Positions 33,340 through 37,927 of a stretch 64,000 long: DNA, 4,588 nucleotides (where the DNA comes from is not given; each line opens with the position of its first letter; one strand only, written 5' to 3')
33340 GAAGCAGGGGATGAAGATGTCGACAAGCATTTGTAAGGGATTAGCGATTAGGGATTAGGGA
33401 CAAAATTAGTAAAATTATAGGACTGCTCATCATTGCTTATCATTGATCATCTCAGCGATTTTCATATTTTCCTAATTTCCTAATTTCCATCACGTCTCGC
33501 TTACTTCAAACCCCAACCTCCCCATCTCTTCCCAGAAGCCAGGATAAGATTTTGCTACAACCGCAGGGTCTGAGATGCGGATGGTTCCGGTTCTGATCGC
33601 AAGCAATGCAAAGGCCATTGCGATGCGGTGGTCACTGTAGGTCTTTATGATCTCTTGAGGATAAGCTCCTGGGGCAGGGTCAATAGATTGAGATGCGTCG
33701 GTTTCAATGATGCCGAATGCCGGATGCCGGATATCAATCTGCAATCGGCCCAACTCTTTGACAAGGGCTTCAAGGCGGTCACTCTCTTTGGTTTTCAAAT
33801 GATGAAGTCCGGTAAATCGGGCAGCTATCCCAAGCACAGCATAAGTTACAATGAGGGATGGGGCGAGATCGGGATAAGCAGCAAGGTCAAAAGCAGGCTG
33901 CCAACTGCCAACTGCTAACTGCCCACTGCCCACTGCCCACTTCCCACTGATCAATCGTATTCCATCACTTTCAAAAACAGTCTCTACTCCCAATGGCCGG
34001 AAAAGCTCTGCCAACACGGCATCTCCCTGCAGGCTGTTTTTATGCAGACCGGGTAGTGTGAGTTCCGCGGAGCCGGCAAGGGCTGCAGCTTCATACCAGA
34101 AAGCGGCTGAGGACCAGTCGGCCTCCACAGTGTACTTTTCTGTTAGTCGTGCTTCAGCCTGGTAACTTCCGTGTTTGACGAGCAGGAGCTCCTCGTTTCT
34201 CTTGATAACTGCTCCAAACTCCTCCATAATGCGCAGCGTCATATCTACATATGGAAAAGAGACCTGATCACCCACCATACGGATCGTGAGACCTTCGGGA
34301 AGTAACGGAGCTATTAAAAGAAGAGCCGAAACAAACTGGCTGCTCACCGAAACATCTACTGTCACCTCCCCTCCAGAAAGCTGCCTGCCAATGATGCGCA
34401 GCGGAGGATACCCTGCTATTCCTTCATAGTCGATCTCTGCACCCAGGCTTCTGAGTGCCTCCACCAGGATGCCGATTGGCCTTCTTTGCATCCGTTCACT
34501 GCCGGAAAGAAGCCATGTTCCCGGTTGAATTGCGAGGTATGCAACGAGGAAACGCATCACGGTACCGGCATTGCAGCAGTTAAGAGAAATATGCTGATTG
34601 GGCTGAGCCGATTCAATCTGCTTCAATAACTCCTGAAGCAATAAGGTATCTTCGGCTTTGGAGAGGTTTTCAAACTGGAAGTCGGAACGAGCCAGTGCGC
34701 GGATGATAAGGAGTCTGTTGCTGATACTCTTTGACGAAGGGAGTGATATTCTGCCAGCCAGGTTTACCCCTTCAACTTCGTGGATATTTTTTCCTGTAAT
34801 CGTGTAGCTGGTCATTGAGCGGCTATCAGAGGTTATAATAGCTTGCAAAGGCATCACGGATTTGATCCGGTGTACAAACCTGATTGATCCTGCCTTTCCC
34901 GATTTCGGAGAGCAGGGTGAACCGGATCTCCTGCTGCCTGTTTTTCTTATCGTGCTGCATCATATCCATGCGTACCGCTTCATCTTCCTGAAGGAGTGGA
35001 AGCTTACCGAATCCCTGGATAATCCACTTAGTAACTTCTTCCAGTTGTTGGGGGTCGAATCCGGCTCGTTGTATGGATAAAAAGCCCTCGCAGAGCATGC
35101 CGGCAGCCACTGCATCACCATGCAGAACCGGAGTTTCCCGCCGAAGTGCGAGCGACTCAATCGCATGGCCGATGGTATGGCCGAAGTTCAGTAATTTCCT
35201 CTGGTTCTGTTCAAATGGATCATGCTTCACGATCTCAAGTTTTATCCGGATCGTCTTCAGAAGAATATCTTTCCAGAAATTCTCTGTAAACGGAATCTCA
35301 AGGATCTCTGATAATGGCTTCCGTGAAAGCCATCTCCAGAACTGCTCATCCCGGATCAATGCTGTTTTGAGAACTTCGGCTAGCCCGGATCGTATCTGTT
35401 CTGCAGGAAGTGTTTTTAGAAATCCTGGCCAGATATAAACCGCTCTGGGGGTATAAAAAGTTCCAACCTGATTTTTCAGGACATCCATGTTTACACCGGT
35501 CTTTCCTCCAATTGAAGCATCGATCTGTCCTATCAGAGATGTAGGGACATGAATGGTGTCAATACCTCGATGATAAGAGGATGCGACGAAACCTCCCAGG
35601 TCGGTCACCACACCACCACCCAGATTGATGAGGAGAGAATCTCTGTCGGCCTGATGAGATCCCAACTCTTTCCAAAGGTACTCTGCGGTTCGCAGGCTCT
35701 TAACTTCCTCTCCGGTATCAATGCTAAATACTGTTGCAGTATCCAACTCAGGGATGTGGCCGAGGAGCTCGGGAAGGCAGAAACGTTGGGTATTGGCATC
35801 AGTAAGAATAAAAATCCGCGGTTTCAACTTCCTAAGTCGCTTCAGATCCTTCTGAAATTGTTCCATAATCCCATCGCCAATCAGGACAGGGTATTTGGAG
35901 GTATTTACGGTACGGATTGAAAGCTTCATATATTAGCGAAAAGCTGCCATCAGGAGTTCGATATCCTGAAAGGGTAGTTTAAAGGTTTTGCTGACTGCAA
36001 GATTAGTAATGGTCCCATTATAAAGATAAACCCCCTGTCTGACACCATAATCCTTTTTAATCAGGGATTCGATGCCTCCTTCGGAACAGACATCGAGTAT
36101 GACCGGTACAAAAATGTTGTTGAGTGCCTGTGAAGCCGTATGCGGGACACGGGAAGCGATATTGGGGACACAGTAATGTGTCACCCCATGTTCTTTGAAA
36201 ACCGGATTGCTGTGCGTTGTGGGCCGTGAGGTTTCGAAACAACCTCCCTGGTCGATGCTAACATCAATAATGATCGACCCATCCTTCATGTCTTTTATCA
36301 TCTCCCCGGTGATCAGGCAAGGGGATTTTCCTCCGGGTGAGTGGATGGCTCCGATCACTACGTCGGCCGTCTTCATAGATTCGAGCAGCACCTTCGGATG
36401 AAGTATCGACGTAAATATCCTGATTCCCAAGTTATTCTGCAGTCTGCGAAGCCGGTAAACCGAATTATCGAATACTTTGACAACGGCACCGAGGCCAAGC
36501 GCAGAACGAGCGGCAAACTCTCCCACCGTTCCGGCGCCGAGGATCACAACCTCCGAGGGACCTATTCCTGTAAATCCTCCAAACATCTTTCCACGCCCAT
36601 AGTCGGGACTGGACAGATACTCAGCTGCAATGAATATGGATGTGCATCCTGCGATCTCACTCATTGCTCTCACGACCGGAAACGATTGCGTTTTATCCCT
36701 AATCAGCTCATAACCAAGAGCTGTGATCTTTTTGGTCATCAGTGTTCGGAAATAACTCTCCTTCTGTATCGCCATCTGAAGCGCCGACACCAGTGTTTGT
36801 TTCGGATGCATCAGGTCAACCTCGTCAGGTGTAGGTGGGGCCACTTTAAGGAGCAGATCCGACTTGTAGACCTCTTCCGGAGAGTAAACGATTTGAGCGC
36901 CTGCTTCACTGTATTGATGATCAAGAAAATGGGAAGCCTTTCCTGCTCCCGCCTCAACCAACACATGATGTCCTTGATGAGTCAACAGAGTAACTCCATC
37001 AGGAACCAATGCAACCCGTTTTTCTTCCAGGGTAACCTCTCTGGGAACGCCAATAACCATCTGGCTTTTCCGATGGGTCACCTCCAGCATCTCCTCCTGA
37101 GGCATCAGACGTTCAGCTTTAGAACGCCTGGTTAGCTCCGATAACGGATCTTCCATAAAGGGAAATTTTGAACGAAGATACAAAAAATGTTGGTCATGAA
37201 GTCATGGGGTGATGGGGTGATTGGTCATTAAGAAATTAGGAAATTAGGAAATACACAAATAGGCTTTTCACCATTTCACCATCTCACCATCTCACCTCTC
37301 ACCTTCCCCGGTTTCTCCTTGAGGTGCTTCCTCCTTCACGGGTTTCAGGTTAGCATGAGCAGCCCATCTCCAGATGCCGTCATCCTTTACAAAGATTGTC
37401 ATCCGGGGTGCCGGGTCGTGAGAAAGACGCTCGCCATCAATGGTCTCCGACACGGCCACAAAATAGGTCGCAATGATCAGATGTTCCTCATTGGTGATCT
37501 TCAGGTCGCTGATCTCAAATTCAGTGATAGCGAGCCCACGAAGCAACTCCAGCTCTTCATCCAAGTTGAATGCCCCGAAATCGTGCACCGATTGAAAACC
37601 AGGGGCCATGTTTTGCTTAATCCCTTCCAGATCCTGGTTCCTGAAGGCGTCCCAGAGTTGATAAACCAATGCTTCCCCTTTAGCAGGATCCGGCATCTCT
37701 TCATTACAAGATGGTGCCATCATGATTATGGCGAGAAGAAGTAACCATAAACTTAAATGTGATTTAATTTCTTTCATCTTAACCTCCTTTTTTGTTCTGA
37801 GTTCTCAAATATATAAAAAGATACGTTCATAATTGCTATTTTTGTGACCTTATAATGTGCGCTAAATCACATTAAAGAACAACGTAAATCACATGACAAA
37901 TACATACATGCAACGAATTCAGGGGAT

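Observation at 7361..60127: Dispersed family of phase-locked 7-/8-nt drifting tandem arrays occupying short intergenic spacers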

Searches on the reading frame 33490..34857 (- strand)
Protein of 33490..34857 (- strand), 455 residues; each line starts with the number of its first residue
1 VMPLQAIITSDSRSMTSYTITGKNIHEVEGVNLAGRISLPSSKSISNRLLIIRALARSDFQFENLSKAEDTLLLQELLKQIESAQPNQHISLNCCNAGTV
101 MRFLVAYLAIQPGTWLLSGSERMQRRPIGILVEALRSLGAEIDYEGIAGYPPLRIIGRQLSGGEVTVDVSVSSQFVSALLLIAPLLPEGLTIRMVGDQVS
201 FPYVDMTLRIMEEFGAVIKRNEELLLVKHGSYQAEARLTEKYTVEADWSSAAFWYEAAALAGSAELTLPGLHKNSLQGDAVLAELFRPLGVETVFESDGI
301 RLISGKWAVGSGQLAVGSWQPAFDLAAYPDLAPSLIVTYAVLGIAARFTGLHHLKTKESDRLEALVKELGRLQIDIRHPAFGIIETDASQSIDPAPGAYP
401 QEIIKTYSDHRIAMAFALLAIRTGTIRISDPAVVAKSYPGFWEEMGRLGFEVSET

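Call 10: search_protein_families(library=pfam, proteins=[window:33490-34857:-])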
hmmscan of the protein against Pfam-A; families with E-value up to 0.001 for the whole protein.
window:33490-34857:- (455 aa): 1 family
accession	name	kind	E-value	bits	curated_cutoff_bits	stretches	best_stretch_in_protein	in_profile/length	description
PF00275.25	EPSP_synthase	-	9.7e-81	272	22.8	1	31-445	5-417/417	EPSP synthase (3-phosphoshikimate 1-carboxyvinyltransferase)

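Call 11: find_encoding_contigs(protein=window:33490-34857:-, flank=5000, max_places=6)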
Protein window:33490-34857:- (455 aa): no gene with exactly this product is on record in the collection.

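Call 16: find_related_loci(query=window:33490-34857:-, collection=genome_contigs, flank=10000)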
Query window:33490-34857:- (455 aa) in genome_contigs; peptide patterns used: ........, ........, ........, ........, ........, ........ (x = any residue, [..] = any of these).
75 stretches matched a pattern; 21 encode a relative of the query (tblastn E <= 1e-3); 21 distinct loci.
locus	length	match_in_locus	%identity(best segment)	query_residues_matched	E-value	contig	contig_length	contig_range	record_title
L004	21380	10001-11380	64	2-454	0e+0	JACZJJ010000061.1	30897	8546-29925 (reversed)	MAG: Bacteroidales bacterium isolate MAG16 bacteroidetes_2_contig_505032, whole genome shotgun sequence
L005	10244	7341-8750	58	3-454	1e-159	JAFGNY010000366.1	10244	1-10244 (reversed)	MAG: Bacteroidales bacterium isolate Zod_Metabat.574 k87_11800374, whole genome shotgun sequence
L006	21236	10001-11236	48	29-454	1e-120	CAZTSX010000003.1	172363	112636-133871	MAG TPA_asm: uncultured Prolixibacteraceae bacterium isolate binchicken_co147_440 genome assembly, contig: NODE_113_leng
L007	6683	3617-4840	50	33-452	2e-120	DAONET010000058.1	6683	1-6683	MAG TPA_asm: Bacteroidales bacterium isolate AMR_MDS_3862 NODE_13398_length_6683_cov_15.377640, whole genome shotgun seq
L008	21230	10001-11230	48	29-452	5e-119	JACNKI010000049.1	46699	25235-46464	MAG: Bacteroidetes bacterium isolate NIOZ-UU56 NIOZ-UU_NODE_731_length_46699_cov_34.7677, whole genome shotgun sequence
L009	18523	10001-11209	45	33-452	2e-107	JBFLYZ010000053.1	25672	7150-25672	MAG: Bacteroidota bacterium isolate MAG098 MAG098_53, whole genome shotgun sequence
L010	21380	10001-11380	59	15-455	4e-165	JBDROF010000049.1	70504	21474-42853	MAG: Bacteroidota bacterium isolate MEGAHIT-group-1.940 k141_291939, whole genome shotgun sequence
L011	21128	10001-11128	39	47-448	9e-85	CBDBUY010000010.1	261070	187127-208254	MAG: Cyclobacteriaceae bacterium isolate 554a11b9-b7ed-49af-a302-f98d5dff9944 genome assembly, contig: contig_10, whole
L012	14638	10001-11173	41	32-450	2e-82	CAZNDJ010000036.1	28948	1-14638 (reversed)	MAG TPA_asm: uncultured Chitinophagaceae bacterium isolate SRP262948_co1_209 genome assembly, contig: NODE_1484_length_2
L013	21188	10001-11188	38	33-453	3e-73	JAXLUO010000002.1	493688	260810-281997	MAG: Chitinophagales bacterium isolate STL-BAC32 C2.193.fa-2, whole genome shotgun sequence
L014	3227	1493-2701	37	30-450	2e-73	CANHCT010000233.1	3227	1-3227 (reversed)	MAG: Hymenobacteraceae bacterium isolate RE-18aug17-212 genome assembly, contig: RE-18aug17-C72112, whole genome shotgun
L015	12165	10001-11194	43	33-452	6e-93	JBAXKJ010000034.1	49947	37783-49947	MAG: Prolixibacteraceae bacterium isolate ELA398 MAG398_34, whole genome shotgun sequence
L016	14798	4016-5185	37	37-448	3e-71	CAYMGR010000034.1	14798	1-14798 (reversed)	MAG TPA_asm: uncultured Saprospiraceae bacterium isolate SRP173033_co1_379 genome assembly, contig: NODE_8177_length_147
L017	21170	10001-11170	33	37-448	4e-67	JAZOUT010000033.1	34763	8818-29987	MAG: Candidatus Aphodosoma sp. isolate T1900045531_YK20190225.MAGScoT_cleanbin_000019 SGB_7726_k141_1202972, whole genom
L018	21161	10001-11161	37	35-452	5e-64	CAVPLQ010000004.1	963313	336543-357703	MAG: uncultured Flavobacteriales bacterium isolate MFD09964.bin.1.3 genome assembly, contig: contig_26730, whole genome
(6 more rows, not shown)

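Call 20: find_homologous_proteins(query=window:33490-34857:-, max_evalue=1e-30)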
Query window:33490-34857:- (455 aa): 5894 proteins with E <= 1e-30 among 8000 candidates; the best 120 are listed.
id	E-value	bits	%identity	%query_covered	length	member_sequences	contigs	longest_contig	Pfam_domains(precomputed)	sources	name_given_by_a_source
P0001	2.4e-286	967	100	97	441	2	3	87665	PF00275.26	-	-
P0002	3.0e-174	598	65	97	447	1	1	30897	PF00275.26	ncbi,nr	ncbi:MAG: 3-phosphoshikimate 1-carboxyvinyltransferase [Bacteroidales bacterium]|nr:3-phosphoshikima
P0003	8.9e-164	564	58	96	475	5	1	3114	PF00275.26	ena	-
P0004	3.5e-161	555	59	100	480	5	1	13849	PF00275.26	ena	-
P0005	2.5e-159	549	59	97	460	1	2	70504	PF00275.26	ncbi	ncbi:MAG: 3-phosphoshikimate 1-carboxyvinyltransferase [Bacteroidota bacterium]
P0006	2.7e-158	545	62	93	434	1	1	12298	PF00275.26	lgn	-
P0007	1.2e-155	537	53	100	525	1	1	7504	PF00275.26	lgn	-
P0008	1.3e-155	537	58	97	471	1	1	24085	PF00275.26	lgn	-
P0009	3.6e-150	519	69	78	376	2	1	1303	PF00275.26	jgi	-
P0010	3.8e-150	519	61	93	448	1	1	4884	PF00275.26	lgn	-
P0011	4.2e-145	502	58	96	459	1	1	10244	PF00275.26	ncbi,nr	ncbi:MAG: 3-phosphoshikimate 1-carboxyvinyltransferase [Bacteroidales bacterium]|nr:3-phosphoshikima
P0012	1.5e-141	490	55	96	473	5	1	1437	PF00275.26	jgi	-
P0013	7.5e-140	485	53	97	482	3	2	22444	PF00275.26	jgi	-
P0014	2.5e-125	437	53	93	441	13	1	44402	PF00275.26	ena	-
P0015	1.6e-123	431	52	93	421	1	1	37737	PF00275.26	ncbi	ncbi:MAG: 3-phosphoshikimate 1-carboxyvinyltransferase [bacterium]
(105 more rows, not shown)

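Call 35: find_encoding_contigs(protein=P0001, flank=10000, max_places=10)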
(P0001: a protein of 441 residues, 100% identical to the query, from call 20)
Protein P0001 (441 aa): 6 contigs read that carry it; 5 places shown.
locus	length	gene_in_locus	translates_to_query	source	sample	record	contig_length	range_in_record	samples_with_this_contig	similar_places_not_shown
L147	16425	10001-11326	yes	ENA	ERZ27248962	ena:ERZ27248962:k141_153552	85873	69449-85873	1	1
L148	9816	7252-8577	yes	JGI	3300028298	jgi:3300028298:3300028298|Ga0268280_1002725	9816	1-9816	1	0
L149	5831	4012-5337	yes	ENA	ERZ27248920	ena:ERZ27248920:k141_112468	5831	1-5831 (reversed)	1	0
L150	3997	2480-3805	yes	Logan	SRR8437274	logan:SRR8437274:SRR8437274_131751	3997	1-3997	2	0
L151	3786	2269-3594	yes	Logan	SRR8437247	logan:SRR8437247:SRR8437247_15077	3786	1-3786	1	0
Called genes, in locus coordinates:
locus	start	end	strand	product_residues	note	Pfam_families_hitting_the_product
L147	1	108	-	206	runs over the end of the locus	PF00005:ABC_tran, PF02463:SMC_N (faint), PF13555:AAA_29 (weak), PF13304:AAA_21 (faint)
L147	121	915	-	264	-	PF25084:LbH_EIF2B (faint), PF25087:GMPPB_C, PF00132:Hexapep, PF13720:Acetyltransf_11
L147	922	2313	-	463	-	PF03331:LpxC, PF07977:FabA, PF22817:ApeP-like, PF22818:ApeI-like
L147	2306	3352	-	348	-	PF04613:LpxD, PF25084:LbH_EIF2B (weak), PF25087:GMPPB_C (weak), PF00132:Hexapep, PF14602:Hexapep_2 (faint), PF00132:Hexapep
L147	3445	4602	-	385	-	PF01966:HD (weak), PF19276:HD_assoc_2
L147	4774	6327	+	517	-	PF00072:Response_reg, PF08665:PglZ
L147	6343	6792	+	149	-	PF02367:TsaE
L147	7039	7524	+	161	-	PF14534:DUF4440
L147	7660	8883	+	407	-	PF05222:AlaDh_PNT_N, PF01262:AlaDh_PNT_C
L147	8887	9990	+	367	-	PF01761:DHQ_synthase, PF24621:DHQS_C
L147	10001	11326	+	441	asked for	PF00275:EPSP_synthase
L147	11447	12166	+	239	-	PF02754:CCG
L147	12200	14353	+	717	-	PF09371:Tex_N, PF22706:Tex_central_region, PF16921:Tex_YqgF, PF14635:HHH_7, PF12836:HHH_3, PF17674:HHH_9, PF00575:S1, PF23459:S1_RRP5 (faint)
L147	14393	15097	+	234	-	PF13505:OMP_b-brl (weak), PF13568:OMP_b-brl_2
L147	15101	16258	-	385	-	PF02775:TPP_enzyme_C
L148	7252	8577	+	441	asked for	PF00275:EPSP_synthase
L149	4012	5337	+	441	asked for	PF00275:EPSP_synthase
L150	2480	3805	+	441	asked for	PF00275:EPSP_synthase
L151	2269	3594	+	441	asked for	PF00275:EPSP_synthase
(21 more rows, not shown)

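Call 49: search_solved_structures(query=P0001, show_alignments=1, max_evalue=1e-20)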
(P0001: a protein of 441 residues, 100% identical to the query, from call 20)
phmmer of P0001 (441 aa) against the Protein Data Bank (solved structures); distinct sequences matched with E-value up to 1e-20: 33.
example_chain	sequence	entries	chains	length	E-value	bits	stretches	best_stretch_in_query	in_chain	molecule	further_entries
5xwb_A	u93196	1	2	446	1.3e-63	218.6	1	76-433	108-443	3-phosphoshikimate 1-carboxyvinyltransferase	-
3nvs_A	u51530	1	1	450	8.7e-61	209.3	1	19-434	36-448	3-phosphoshikimate 1-carboxyvinyltransferase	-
2qfq_A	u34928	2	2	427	1e-58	202.5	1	77-434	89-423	3-phosphoshikimate 1-carboxyvinyltransferase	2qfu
2qfs_A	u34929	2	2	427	1.9e-58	201.5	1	77-434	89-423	3-phosphoshikimate 1-carboxyvinyltransferase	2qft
1eps_A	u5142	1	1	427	2.2e-58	201.4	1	78-434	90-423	5-ENOL-PYRUVYL-3-PHOSPHATE SYNTHASE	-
1g6s_A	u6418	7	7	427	3.6e-58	200.6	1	77-434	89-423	EPSP SYNTHASE | 3-phosphoshikimate 1-carboxyvinyltransferase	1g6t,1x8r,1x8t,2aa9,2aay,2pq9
3fk0_A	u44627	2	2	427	1.3e-57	198.8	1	77-434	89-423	3-phosphoshikimate 1-carboxyvinyltransferase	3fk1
1q36_A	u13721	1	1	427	1.7e-57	198.5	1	77-434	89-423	3-phosphoshikimate 1-carboxyvinyltransferase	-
1mi4_A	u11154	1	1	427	2.5e-57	197.9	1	78-434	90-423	5-enolpyruvylshikimate-3-phosphate synthase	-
3fjx_A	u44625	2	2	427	2.5e-57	197.9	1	77-434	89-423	3-phosphoshikimate 1-carboxyvinyltransferase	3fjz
7tm4_A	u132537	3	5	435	4e-57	197.2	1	77-434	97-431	3-phosphoshikimate 1-carboxyvinyltransferase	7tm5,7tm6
7m0o_A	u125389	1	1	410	1.4e-52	182.2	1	78-434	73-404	3-phosphoshikimate 1-carboxyvinyltransferase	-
9uow_A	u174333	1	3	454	5.6e-49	170.4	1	73-434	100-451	3-phosphoshikimate 1-carboxyvinyltransferase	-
9war_A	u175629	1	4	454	1.3e-48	169.2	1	74-432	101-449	5-enolpyruvylshikimate-3-phosphate synthase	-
7tbu_A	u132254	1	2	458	1.2e-47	166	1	79-431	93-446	5-enolpyruvylshikimate-3-phosphate synthase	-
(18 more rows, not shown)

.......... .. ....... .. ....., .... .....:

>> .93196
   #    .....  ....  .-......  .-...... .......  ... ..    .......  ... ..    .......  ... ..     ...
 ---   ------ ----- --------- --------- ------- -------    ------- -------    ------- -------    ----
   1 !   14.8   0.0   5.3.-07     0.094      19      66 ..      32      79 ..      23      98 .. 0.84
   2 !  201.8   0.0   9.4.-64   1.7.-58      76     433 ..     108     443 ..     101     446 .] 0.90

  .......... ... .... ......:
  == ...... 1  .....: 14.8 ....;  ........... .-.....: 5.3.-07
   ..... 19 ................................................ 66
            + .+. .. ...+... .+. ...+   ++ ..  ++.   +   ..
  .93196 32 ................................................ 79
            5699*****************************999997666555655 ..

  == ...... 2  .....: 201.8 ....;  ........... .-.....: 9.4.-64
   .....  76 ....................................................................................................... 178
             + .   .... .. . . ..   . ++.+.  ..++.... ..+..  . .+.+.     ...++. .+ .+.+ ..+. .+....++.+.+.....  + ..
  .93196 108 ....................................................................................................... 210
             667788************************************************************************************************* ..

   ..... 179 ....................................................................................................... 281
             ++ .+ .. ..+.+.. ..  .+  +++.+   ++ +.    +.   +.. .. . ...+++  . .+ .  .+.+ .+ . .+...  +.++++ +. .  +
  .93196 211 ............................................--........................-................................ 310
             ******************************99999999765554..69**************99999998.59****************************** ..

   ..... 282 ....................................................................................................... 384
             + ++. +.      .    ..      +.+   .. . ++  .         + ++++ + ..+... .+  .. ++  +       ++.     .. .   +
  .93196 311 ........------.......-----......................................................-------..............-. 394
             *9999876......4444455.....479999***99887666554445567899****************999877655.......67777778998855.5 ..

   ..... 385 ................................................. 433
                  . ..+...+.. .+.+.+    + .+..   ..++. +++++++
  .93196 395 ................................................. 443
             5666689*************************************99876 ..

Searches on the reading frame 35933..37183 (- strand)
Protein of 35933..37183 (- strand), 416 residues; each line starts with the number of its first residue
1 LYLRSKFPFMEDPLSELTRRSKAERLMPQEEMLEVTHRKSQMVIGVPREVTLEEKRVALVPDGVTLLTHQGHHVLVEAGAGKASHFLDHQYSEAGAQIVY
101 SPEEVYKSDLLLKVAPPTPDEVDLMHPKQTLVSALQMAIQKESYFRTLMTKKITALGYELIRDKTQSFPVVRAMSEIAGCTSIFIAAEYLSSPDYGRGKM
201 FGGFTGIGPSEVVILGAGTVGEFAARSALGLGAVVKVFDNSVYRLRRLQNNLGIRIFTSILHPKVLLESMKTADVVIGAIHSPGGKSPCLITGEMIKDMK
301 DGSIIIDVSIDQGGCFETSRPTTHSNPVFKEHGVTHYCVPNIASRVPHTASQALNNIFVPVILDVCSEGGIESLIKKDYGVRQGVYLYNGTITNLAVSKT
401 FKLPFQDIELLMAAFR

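Call 67: search_protein_families(library=pfam, proteins=[window:35933-37183:-], max_evalue=0.01)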
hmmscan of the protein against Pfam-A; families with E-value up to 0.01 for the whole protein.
window:35933-37183:- (416 aa): 6 families
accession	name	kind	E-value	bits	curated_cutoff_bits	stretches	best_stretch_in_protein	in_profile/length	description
PF01262.27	AlaDh_PNT_C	-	2.9e-66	223.4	23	1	183-394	2-213/214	Alanine dehydrogenase/PNT, C-terminal domain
PF05222.21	AlaDh_PNT_N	-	6e-39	133.8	30.4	1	45-178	1-136/136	Alanine dehydrogenase/PNT, N-terminal domain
PF02826.25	2-Hacid_dh_C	-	0.00052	19.9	25.1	1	209-309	36-127/178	D-isomer specific 2-hydroxyacid dehydrogenase, NAD binding domain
PF01488.26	Shikimate_DH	-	0.0011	19.5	24.3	1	210-309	13-112/138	Shikimate / quinate 5-dehydrogenase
PF02254.24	TrkA_N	-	0.0034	18.1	23.8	1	212-283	1-73/116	TrkA-N domain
PF03807.23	F420_oxidored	-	0.0056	17.7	21.6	0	212-308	2-91/94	NADP oxidoreductase coenzyme F420-dependent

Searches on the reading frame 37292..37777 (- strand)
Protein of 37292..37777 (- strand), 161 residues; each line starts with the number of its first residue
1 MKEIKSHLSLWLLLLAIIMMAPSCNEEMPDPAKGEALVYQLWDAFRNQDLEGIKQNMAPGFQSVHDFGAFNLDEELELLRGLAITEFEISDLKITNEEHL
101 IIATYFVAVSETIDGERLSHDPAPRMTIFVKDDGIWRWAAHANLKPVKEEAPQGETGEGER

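Call 66: search_protein_families(library=ncbifam, proteins=[window:37292-37777:-], max_evalue=0.01)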
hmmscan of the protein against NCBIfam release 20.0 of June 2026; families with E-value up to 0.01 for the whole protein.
window:37292-37777:- (161 aa): 0 families

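Call 67: search_protein_families(library=pfam, proteins=[window:37292-37777:-], max_evalue=0.01)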
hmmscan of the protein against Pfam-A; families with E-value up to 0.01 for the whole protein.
window:37292-37777:- (161 aa): 2 families
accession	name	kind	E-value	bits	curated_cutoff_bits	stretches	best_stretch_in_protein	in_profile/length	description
PF14534.12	DUF4440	-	2.4e-09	38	25.2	1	36-137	3-106/107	Domain of unknown function (DUF4440)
PF13474.12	SnoaL_3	-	0.0049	17.6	22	1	36-141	3-114/121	SnoaL-like domain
